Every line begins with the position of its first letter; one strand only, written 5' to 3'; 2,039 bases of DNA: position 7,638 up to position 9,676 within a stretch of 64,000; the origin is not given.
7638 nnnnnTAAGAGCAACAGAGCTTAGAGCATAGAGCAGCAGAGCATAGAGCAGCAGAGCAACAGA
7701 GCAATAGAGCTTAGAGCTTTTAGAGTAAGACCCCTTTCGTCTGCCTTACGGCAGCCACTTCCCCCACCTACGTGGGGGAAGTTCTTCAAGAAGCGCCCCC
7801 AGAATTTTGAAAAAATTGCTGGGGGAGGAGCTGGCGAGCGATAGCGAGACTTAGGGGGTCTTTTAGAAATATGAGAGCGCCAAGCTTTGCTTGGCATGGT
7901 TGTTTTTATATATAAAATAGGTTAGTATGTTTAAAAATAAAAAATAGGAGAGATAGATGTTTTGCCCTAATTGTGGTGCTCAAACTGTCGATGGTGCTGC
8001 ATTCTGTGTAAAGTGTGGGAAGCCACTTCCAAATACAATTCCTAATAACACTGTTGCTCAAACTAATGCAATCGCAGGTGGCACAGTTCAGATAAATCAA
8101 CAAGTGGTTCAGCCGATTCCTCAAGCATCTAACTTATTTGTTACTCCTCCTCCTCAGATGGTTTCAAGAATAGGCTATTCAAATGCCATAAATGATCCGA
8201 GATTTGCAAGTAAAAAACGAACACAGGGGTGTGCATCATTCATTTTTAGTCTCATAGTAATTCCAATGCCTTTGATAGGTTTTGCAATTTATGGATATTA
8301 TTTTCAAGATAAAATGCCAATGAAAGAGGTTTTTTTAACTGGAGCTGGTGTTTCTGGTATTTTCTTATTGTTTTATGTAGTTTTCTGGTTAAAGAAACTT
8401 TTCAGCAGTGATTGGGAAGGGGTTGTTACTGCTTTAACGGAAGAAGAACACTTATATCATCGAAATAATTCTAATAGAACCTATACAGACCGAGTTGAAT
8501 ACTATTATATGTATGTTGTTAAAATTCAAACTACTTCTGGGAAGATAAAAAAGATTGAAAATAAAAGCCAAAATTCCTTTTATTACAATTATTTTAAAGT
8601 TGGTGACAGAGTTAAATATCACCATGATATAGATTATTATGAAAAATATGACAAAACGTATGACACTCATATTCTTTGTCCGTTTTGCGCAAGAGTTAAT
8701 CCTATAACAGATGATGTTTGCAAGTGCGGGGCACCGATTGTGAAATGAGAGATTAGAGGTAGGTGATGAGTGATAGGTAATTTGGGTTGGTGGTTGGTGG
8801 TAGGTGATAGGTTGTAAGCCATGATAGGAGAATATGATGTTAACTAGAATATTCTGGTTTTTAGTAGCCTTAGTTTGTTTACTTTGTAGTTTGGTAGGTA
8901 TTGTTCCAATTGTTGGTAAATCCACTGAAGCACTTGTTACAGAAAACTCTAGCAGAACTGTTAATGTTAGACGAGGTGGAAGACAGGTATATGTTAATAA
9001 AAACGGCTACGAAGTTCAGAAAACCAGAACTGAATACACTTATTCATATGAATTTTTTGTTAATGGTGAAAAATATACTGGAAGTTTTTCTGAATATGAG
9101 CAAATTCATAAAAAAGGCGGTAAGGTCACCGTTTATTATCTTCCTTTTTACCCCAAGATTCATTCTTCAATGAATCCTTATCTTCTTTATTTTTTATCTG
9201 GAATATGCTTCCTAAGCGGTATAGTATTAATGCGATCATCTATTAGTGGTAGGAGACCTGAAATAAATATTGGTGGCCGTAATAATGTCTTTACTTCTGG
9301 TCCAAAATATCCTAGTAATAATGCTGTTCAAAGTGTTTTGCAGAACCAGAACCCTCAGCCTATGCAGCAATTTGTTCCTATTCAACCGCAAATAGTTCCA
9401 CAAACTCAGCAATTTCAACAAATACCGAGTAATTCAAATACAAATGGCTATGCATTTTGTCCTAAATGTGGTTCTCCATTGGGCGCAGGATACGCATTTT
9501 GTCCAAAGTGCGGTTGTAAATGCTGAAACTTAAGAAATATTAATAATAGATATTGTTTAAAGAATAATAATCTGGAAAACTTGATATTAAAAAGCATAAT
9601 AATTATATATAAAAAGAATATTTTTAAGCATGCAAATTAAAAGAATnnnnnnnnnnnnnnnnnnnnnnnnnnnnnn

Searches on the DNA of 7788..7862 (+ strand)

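Call 73: build_rna_model(alignment_id=A3, structure=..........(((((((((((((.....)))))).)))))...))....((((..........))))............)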
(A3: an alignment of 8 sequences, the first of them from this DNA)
Model R1 built from alignment A3 (8 sequences, 79 columns); structure: as given.
model positions 68; base pairs 17; branch points 1; effective number of sequences 2.03; information 0.827 bits per position. Calibrated on 0.2 Mb of random sequence (short: E-values are rough).
structure used (alignment columns):
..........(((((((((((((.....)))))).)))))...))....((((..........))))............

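Call 74: search_with_rna_model(model_id=R1, source=window, filters=off, max_evalue=10)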
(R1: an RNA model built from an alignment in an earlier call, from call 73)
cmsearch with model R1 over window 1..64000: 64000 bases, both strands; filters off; matches with E-value up to 10: 11.
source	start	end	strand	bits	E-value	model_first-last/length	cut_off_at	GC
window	50958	51024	+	85.2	1.7e-19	1-68/68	no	0.57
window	41670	41734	+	78.4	8.9e-18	1-68/68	no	0.57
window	7788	7862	+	75.2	5.8e-17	1-68/68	no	0.53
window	44499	44555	+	37.2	2.5e-07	1-68/68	no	0.56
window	41543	41609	-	33.1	2.8e-06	1-68/68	no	0.54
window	7727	7786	-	27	9.7e-05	1-68/68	no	0.58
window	7796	7825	-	19.5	0.0079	9-38/68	no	0.47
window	41620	41713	-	16.7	0.041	1-68/68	no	0.53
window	50942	51003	-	11.7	0.74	1-68/68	no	0.52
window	44179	44211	+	8.1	6.4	1-68/68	no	0.52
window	54612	54637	+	7.6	8.2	1-68/68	no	0.38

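Call 75: search_with_rna_model(model_id=R1, sources=[L063, L066, L125, L126, L127, L128, L131, L132, L138, L139, L140, L141, L142, L143, L144, L145, L133], max_evalue=1)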
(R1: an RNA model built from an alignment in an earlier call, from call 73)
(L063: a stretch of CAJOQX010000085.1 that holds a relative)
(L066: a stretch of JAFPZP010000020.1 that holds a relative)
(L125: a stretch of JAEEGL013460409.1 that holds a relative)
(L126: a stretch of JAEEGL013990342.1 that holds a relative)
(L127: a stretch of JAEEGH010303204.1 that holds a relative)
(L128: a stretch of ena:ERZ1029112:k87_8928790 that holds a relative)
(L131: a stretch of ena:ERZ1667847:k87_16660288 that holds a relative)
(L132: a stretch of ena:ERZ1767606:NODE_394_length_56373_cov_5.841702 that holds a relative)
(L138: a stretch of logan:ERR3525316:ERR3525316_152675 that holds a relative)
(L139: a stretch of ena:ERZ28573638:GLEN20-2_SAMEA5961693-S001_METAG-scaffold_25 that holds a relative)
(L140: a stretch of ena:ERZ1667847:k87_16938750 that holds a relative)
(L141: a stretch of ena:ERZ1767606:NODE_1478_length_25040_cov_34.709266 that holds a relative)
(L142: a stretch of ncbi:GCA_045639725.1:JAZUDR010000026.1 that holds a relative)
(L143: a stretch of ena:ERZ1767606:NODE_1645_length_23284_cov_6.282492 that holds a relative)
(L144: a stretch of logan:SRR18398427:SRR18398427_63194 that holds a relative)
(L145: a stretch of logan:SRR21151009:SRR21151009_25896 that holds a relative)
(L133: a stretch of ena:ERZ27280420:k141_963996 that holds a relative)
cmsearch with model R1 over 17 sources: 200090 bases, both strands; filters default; matches with E-value up to 1: 10.
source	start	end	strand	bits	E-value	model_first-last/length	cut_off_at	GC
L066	857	924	+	89.7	3.9e-20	1-68/68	no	0.53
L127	1008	1079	+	85.8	3.9e-19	1-68/68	no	0.54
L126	974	1043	-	84.4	8.4e-19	1-68/68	no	0.5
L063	1318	1388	+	84.3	9.2e-19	1-68/68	no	0.63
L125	158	223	+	82.1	3.3e-18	1-68/68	no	0.55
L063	1410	1464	-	31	3e-05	1-68/68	no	0.64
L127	947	1006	-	26.7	0.00038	1-68/68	no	0.58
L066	805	903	-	19.8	0.02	1-68/68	no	0.47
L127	1016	1045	-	19.5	0.025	9-38/68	no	0.47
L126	1004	1056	+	16.5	0.14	9-59/68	no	0.45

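Call 85: search_with_rna_model(model_id=R1, sources=[L146, L147, L148], max_evalue=1, filters=off)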
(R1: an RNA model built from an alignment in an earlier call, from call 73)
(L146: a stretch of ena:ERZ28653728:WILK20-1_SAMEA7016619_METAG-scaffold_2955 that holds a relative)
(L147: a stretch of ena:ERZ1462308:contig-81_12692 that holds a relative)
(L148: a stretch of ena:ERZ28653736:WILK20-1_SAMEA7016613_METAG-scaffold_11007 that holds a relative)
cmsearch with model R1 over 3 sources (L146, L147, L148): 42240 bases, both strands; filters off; matches with E-value up to 1: 14.
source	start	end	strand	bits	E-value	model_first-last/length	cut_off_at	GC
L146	9349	9420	+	85.8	8.1e-20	1-68/68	no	0.54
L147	9374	9445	+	85.8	8.1e-20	1-68/68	no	0.54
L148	151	211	+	42.7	6.9e-09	1-68/68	no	0.57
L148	439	494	-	34.5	8.4e-07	1-68/68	no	0.64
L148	79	138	-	33.5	1.5e-06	1-68/68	no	0.57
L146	9288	9347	-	29.1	1.9e-05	1-68/68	no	0.6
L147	9313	9372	-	29.1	1.9e-05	1-68/68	no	0.6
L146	9357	9386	-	19.5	0.0052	9-38/68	no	0.47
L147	9382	9411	-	19.5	0.0052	9-38/68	no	0.47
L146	14881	14934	+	15.4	0.056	1-68/68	no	0.44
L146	228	278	-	13.4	0.19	1-68/68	no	0.55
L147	253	303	-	13.4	0.19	1-68/68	no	0.55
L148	8894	8918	+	11.2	0.68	11-36/68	no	0.56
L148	8894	8918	-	10.8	0.86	11-36/68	no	0.56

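Call 90: search_with_rna_model(model_id=R1, sources=[window, L063, L066, L118, L125, L126, L127, L146, L148], max_evalue=0.001, make_alignment=true)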
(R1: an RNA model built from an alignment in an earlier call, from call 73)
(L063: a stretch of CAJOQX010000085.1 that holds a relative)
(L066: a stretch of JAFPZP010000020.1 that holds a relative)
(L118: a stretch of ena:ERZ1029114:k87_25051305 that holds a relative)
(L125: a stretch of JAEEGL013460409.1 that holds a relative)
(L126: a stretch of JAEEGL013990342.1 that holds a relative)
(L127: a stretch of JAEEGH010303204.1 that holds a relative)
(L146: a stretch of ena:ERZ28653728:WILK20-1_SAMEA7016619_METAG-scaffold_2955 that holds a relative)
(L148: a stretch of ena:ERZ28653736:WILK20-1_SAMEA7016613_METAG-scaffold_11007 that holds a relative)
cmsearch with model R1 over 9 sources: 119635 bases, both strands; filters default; matches with E-value up to 0.001: 20.
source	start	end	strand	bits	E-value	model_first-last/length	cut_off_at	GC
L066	857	924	+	89.7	2.3e-20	1-68/68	no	0.53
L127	1008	1079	+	85.8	2.3e-19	1-68/68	no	0.54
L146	9349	9420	+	85.8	2.3e-19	1-68/68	no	0.54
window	50958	51024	+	85.2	3.1e-19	1-68/68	no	0.57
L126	974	1043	-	84.4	5e-19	1-68/68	no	0.5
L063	1318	1388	+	84.3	5.5e-19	1-68/68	no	0.63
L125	158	223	+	82.1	2e-18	1-68/68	no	0.55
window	41670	41734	+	78.4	1.7e-17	1-68/68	no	0.57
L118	5787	5851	+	78.4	1.7e-17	1-68/68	no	0.57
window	7788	7862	+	75.2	1.1e-16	1-68/68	no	0.53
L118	5665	5726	-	43.2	1.4e-08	1-68/68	no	0.58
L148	151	211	+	42.7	2e-08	1-68/68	no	0.57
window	44499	44555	+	37.2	4.7e-07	1-68/68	no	0.56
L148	439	494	-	34.5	2.4e-06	1-68/68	no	0.64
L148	79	138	-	33.5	4.3e-06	1-68/68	no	0.57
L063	1410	1464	-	31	1.8e-05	1-68/68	no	0.64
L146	9288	9347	-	29.1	5.4e-05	1-68/68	no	0.6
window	7727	7833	-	27.3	0.00015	1-68/68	no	0.55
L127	947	1006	-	26.7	0.00023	1-68/68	no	0.58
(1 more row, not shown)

Alignment A5: 20 matches aligned to the model, 149 columns, each read 5' to 3' on its own strand. Consensus structure (alignment columns), stored with it:
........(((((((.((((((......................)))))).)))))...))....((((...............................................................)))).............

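Call 95: search_with_rna_model(model_id=R1, sources=[L149, L129, L130], max_evalue=1, filters=off)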
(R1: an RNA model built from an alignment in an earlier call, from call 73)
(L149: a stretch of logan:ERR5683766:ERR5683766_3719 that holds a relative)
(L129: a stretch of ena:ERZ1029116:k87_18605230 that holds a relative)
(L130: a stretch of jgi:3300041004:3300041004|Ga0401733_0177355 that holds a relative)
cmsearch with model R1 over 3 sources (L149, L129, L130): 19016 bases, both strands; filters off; matches with E-value up to 1: 0.
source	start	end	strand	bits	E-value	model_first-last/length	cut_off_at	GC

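Call 107: search_with_rna_model(model_id=R1, sources=[L001, L002, L003, L004, L005, L006, L007, L008, L009, L010, L011, L012, L013, L014, L015, L016, L017, L018, L019, L020, L021, L022, L023, L024, L025, L026, L027, L028, L029, L030, L031, L032, L033, L034, L035, L036, L037, L038, L039, L040, L041, L042, L043, L044, L045, L046, L047, L048, L049, L050, L051, L052, L053, L054, L055, L056, L057, L058, L059, L060, L061, L062, L064, L065, L067, L068, L069, L070, L071, L072, L073, L074, L075, L076, L077, L078, L079, L080, L081, L082, L083, L084, L085, L086, L087, L088, L089, L090, L091, L092, L093, L094, L095, L096, L097, L098, L099, L100], max_evalue=0.01, make_alignment=true)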
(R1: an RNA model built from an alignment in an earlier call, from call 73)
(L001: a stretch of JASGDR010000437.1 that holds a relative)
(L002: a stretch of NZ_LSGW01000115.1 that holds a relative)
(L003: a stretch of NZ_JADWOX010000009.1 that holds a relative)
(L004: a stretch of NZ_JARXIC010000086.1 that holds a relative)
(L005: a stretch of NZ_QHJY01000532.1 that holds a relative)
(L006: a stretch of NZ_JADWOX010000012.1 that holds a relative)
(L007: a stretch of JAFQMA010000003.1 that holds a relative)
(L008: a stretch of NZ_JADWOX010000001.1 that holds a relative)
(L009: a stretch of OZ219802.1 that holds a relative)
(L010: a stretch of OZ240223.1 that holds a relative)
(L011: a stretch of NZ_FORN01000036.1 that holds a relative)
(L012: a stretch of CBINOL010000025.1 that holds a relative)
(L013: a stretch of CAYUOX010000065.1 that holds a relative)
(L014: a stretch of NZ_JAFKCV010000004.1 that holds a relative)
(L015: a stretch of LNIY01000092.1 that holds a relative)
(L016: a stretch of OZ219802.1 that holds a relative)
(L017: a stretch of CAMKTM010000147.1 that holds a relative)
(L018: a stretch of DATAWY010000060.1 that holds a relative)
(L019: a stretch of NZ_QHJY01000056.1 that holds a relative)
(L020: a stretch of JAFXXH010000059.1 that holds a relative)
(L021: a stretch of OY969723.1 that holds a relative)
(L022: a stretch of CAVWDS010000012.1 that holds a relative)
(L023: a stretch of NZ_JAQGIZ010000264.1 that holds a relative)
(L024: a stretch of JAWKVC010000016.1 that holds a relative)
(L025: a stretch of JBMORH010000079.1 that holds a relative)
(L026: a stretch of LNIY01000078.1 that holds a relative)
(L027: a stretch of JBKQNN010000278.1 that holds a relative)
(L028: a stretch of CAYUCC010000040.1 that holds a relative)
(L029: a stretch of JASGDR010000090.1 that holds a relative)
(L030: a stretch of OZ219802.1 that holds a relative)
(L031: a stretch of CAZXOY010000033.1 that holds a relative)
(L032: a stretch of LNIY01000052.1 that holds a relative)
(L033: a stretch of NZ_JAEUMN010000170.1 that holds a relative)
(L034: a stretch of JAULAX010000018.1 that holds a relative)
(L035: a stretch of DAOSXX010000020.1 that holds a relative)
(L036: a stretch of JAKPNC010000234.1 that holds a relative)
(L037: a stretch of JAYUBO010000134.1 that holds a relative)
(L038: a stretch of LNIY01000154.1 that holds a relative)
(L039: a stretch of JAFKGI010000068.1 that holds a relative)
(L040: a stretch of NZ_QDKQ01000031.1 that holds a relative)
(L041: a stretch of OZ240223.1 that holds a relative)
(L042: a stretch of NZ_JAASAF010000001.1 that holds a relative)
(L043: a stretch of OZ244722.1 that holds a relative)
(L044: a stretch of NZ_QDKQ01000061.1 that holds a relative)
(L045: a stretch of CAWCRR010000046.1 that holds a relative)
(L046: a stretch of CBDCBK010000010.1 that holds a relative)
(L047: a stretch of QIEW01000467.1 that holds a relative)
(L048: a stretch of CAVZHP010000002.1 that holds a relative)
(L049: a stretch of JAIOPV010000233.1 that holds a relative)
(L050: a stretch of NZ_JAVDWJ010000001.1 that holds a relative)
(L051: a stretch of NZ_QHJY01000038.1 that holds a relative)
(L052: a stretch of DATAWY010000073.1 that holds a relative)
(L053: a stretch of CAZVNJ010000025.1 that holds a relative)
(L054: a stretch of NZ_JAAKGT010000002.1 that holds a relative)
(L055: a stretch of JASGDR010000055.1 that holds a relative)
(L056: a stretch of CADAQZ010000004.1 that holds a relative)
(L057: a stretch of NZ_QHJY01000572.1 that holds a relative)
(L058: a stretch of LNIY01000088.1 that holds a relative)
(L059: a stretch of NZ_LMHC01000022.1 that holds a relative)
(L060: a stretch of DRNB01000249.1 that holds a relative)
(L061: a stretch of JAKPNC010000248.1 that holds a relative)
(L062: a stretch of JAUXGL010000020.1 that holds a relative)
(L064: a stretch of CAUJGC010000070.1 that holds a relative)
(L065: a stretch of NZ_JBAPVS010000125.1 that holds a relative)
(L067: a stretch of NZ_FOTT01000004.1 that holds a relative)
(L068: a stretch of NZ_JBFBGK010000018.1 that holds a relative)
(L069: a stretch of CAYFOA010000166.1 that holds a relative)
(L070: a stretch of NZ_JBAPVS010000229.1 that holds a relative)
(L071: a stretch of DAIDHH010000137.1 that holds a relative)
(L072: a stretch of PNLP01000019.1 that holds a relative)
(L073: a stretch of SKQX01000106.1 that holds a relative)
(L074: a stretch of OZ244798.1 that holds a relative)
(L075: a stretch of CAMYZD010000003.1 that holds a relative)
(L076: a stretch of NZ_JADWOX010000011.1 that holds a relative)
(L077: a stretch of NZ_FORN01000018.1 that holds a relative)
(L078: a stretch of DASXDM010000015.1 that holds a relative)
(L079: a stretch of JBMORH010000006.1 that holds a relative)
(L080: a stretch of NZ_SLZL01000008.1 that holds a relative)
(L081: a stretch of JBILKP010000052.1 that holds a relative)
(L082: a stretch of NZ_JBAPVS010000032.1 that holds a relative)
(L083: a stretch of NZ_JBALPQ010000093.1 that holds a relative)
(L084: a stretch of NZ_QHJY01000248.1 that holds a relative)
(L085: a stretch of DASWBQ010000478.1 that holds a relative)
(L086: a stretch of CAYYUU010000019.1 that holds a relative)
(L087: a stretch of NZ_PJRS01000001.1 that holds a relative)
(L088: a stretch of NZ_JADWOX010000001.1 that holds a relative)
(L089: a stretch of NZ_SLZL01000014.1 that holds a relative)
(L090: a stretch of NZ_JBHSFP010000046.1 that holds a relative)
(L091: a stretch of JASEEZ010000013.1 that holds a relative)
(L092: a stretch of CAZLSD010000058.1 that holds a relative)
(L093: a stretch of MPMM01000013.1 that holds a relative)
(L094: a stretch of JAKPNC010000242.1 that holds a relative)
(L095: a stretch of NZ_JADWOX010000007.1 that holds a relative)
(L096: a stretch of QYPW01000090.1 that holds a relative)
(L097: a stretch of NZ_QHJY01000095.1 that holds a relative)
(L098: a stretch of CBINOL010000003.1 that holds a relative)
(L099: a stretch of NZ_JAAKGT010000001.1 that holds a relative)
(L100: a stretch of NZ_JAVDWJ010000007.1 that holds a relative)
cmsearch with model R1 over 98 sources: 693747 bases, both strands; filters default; matches with E-value up to 0.01: 78.
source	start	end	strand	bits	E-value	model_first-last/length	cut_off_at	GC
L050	5321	5370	+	53.4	2.1e-10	1-68/68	no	0.62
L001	50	99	+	53.1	2.6e-10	1-68/68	no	0.66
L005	653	702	+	53.1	2.6e-10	1-68/68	no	0.66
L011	3400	3449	-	51.5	6.6e-10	1-68/68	no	0.66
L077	2761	2810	-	51.5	6.6e-10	1-68/68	no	0.66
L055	2484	2535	-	51.3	7.5e-10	1-68/68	no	0.63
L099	6983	7034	-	51.3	7.5e-10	1-68/68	no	0.63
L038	3869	3921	-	51.2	7.6e-10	1-68/68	no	0.66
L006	3602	3651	-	50.9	9.4e-10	1-68/68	no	0.66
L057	964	1013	-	50.4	1.2e-09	1-68/68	no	0.68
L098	6245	6294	-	49.9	1.6e-09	1-68/68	no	0.7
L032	894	943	+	49.9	1.7e-09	1-68/68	no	0.68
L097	2200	2249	+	49.9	1.7e-09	1-68/68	no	0.68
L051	5848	5899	-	49.3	2.4e-09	1-68/68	no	0.65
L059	826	875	+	48.2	4.4e-09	1-68/68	no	0.68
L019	6248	6297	-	47.6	6.2e-09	1-68/68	no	0.68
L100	7189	7238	-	47.1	8.5e-09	1-68/68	no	0.68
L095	6525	6574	-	47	8.9e-09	1-68/68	no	0.66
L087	4984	5033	-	47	8.9e-09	1-68/68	no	0.7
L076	3226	3275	-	46.6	1.1e-08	1-68/68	no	0.72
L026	4675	4724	+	46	1.6e-08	1-68/68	no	0.7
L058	7275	7324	-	46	1.6e-08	1-68/68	no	0.7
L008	1445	1493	+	44.8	3.3e-08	1-68/68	no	0.65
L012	5590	5639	-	44.5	3.8e-08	1-68/68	no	0.66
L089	988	1072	-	43.6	6.5e-08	1-68/68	no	0.72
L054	6830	6881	+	42.8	1e-07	1-68/68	no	0.69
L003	1428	1496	+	41.3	2.6e-07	9-66/68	no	0.71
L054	6774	6858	-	41.1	2.8e-07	1-68/68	no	0.72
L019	6269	6354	+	40.6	3.9e-07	1-68/68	no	0.7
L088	4046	4096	-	40.6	3.9e-07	1-68/68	no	0.71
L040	4021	4070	-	40.3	4.5e-07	1-68/68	no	0.7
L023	3127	3178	+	40.3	4.5e-07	1-68/68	no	0.63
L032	828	922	-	40.1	5.2e-07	1-68/68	no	0.72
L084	2501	2550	+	39.8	6.1e-07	1-68/68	no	0.74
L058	7296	7388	+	39.8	6.1e-07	1-68/68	no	0.71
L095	6546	6640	+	39.6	6.8e-07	1-68/68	no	0.69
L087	7047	7096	-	39.3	8.1e-07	1-68/68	no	0.64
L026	4609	4703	-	39.3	8.1e-07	1-68/68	no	0.72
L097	2132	2228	-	39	9.8e-07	1-68/68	no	0.72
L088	6848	6897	-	38.9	1e-06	1-68/68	no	0.68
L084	2445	2529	-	38.4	1.4e-06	1-68/68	no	0.71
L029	3908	3999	+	37.6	2.2e-06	1-68/68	no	0.67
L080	1946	2047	-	37.6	2.2e-06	1-68/68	no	0.71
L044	149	228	+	37.2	2.8e-06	1-68/68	no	0.74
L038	3892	3985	+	36.7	3.6e-06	1-68/68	no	0.71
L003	1399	1477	-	36.6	3.9e-06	1-68/68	no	0.72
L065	3118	3167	-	36.4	4.4e-06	1-68/68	no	0.72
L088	4113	4162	+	36.1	5.2e-06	1-68/68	no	0.72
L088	6914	6963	+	36.1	5.2e-06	1-68/68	no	0.72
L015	4997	5046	+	36.1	5.2e-06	1-68/68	no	0.72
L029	3887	3974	-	35.9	5.9e-06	1-68/68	no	0.66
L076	3295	3344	+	35.6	6.9e-06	1-68/68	no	0.74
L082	3001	3052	-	34.4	1.5e-05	1-68/68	no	0.71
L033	1064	1109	-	33.4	2.6e-05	1-68/68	no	0.67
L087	5005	5089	+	33.4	2.6e-05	1-68/68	no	0.72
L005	586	681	-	33.1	3e-05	1-68/68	no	0.72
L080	2019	2106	+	32.4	4.5e-05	1-68/68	no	0.69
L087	3331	3380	+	31.4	8.3e-05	1-68/68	no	0.76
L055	2507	2592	+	31.2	9.4e-05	1-68/68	no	0.71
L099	7006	7090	+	31.2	9.5e-05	1-68/68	no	0.68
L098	6302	6351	+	29.7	0.00023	1-68/68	no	0.74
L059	768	854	-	29.2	0.00029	1-68/68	no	0.74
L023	3191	3240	-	28.6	0.00042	1-68/68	no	0.74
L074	3734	3809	-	28.2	0.00055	1-68/68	no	0.66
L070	6749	6789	-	28.1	0.00058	27-68/68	5'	0.78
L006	3623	3719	+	27.8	0.00069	1-68/68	no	0.71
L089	1034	1097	+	27.8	0.0007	1-68/68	no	0.78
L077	2782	2866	+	27.7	0.00071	1-68/68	no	0.73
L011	3429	3502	+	27.7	0.00073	9-64/68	no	0.73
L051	10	60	+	27.5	0.00081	1-68/68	no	0.73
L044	124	207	-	27.3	0.0009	1-68/68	no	0.76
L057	1034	1083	+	27.2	0.00094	1-68/68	no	0.74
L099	5334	5385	+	27.1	0.001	1-68/68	no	0.73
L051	5879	5951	+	27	0.0011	9-64/68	no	0.74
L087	6975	7025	+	26.3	0.0016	1-68/68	no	0.71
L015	4941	4978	-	25.7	0.0023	1-68/68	no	0.66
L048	342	397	+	25.2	0.0031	1-68/68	no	0.64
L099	6365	6414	+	24.5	0.0046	1-68/68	no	0.76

Alignment A7: 78 matches aligned to the model, 155 columns, each read 5' to 3' on its own strand. Consensus structure (alignment columns), stored with it:
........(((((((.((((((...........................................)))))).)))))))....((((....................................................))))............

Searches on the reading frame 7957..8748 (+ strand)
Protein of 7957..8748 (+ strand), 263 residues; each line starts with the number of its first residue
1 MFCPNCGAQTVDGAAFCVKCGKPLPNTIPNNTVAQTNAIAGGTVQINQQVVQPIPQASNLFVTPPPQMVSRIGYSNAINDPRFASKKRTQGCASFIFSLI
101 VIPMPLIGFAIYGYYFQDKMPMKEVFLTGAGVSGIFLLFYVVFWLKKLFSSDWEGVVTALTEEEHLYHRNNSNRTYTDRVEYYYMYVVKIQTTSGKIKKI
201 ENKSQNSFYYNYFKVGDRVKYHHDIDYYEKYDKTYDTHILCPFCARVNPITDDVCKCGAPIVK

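Call 31: search_protein_families(library=pfam, proteins=[window:7957-8748:+], max_evalue=0.001)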
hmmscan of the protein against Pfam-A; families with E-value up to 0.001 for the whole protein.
window:7957-8748:+ (263 aa): 3 families
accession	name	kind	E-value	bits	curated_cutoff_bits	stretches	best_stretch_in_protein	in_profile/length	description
PF13240.11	Zn_Ribbon_1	-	3.7e-08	33.3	25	1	2-24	1-23/23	zinc-ribbon domain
PF12773.13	DZR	-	6e-06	26.8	27.3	1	3-25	1-23/45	Double zinc ribbon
PF18912.6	DZR_2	-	0.00022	21.4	27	0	2-26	23-48/56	Double zinc ribbon domain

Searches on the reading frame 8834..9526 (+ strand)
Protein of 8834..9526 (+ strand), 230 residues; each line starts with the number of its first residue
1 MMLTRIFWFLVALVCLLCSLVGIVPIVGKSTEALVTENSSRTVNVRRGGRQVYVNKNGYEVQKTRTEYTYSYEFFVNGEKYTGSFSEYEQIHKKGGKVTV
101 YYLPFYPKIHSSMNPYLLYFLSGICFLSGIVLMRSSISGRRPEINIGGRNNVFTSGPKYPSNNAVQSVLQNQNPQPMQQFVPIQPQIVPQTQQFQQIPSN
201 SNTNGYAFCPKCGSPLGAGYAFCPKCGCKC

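Call 70: search_protein_families(library=pfam, proteins=[window:8834-9526:+], max_evalue=0.0001)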
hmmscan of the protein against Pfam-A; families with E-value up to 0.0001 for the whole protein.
window:8834-9526:+ (230 aa): 1 family
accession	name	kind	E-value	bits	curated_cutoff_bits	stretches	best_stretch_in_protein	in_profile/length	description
PF13240.11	Zn_Ribbon_1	-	3.1e-05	24.1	25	1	208-228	1-21/23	zinc-ribbon domain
